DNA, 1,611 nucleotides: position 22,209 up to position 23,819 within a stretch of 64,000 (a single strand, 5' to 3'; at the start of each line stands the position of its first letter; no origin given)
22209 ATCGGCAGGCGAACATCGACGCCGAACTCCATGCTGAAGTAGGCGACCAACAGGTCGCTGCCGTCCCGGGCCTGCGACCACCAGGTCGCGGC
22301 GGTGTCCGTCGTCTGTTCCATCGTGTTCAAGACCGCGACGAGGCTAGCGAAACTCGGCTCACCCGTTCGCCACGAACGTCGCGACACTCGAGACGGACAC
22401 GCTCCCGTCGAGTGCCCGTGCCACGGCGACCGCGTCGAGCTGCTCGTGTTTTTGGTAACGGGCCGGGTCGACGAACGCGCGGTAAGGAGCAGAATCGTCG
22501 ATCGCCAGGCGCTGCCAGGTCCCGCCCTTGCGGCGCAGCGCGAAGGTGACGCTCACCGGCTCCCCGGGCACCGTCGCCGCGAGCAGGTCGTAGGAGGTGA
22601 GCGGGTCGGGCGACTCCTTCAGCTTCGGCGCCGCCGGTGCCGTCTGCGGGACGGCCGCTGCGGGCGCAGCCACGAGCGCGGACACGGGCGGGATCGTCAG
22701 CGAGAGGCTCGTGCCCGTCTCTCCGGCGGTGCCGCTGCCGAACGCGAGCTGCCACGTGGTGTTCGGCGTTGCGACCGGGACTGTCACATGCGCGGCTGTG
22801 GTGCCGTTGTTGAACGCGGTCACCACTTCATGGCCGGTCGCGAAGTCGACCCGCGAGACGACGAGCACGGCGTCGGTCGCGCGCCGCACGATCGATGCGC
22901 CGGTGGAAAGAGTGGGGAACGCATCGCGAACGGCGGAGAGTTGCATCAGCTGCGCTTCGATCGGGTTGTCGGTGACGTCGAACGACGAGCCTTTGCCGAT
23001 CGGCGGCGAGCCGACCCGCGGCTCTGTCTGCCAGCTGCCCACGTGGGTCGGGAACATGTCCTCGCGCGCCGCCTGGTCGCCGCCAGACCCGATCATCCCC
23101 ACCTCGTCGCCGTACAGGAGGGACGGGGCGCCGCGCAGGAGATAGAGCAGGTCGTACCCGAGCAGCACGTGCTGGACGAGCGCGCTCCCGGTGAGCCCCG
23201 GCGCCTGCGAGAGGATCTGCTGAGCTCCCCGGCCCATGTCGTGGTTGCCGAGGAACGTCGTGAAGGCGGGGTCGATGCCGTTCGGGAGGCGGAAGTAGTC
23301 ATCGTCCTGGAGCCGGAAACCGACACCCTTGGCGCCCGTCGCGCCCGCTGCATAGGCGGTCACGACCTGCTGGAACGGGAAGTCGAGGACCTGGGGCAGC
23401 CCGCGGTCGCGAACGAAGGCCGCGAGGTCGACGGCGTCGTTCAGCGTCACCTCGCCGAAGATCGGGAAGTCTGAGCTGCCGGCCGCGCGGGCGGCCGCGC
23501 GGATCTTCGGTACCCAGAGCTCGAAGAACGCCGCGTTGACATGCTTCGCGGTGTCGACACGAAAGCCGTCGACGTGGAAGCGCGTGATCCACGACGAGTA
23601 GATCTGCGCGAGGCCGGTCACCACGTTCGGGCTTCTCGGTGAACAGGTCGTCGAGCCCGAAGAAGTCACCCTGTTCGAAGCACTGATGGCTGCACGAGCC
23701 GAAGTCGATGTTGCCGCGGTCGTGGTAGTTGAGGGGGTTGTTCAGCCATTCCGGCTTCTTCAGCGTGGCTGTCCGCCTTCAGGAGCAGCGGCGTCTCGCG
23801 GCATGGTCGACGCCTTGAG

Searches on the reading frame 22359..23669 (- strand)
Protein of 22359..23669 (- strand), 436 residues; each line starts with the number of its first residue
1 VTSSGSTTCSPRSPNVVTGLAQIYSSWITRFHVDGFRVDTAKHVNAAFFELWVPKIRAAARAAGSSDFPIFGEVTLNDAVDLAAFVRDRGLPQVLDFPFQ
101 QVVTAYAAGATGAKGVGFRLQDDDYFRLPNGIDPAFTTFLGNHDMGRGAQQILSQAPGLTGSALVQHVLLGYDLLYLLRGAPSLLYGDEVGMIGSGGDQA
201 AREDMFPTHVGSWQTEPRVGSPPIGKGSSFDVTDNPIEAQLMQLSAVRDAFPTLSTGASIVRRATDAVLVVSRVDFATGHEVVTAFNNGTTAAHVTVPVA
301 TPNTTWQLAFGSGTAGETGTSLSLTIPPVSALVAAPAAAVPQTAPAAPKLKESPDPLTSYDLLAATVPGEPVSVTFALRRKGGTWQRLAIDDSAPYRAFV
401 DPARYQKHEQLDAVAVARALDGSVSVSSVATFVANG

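Call 45: search_protein_families(library=pfam, proteins=[window:22359-23669:-], max_evalue=0.00001)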
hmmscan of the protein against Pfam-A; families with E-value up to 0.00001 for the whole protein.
window:22359-23669:- (436 aa): 1 family
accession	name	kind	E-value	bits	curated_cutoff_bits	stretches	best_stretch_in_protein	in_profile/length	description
PF00128.31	Alpha-amylase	-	7.2e-12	45.7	22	1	12-195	162-359/446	Alpha amylase, catalytic domain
